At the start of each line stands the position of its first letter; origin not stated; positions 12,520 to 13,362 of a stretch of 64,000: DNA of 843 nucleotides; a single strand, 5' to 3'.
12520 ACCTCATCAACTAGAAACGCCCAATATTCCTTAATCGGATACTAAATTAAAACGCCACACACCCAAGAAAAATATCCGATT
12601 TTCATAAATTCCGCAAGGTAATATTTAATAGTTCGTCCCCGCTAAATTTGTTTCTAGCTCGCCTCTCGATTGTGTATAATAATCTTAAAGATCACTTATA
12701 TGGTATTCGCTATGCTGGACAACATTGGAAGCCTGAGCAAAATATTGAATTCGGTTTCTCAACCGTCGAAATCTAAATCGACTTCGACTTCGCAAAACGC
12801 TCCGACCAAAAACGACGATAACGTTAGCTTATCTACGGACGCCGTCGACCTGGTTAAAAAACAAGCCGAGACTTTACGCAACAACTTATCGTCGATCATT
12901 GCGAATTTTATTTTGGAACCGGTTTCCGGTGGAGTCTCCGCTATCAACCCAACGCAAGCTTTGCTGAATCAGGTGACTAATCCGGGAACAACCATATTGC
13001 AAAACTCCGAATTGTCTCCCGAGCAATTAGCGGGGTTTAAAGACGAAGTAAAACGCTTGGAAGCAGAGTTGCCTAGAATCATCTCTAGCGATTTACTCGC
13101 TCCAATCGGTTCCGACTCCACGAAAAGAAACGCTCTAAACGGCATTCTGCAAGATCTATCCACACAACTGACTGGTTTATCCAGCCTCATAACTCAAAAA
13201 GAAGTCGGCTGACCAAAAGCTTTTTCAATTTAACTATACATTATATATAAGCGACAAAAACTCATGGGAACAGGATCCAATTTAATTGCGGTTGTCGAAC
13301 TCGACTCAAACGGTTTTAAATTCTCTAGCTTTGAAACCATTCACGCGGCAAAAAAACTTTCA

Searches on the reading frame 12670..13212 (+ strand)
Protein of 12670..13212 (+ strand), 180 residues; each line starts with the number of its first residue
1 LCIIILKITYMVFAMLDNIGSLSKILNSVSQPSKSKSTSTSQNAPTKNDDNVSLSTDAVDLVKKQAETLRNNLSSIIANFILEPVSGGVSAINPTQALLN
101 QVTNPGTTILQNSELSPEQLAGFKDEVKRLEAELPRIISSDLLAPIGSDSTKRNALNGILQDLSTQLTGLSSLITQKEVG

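Call 4: search_protein_families(library=pfam, proteins=[window:12670-13212:+], max_evalue=0.01)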
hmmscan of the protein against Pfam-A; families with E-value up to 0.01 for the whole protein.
window:12670-13212:+ (180 aa): 0 families

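Call 5: search_protein_families(library=padloc, proteins=[window:12670-13212:+], max_evalue=0.01)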
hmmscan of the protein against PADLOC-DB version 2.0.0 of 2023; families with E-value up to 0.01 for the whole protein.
window:12670-13212:+ (180 aa): 0 families

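Call 11: search_protein_families(library=ncbifam, proteins=[window:12670-13212:+], max_evalue=0.01)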
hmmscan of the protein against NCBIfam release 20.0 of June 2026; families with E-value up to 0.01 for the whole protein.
window:12670-13212:+ (180 aa): 1 family
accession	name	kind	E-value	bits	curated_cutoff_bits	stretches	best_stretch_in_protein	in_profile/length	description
NF003361.0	PRK04435.1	equivalog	0.00027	20.8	131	1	8-75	70-135/148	ACT domain-containing protein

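Call 34: search_protein_families(library=pfam, proteins=[window:12670-13212:+], max_evalue=10)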
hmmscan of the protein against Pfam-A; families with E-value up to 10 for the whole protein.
window:12670-13212:+ (180 aa): 2 families
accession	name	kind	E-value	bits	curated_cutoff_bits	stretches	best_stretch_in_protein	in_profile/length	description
PF00202.27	Aminotran_3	-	0.035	13.2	30.5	1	39-102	153-216/403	Aminotransferase class-III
PF24448.1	T4_y05I_C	-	0.066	14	27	1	20-78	8-67/69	y05I-like putative transcription factor C-terminal domain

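Call 36: search_protein_families(library=phrogs, proteins=[window:12670-13212:+], max_evalue=1)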
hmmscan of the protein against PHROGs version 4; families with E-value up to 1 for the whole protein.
window:12670-13212:+ (180 aa): 0 families
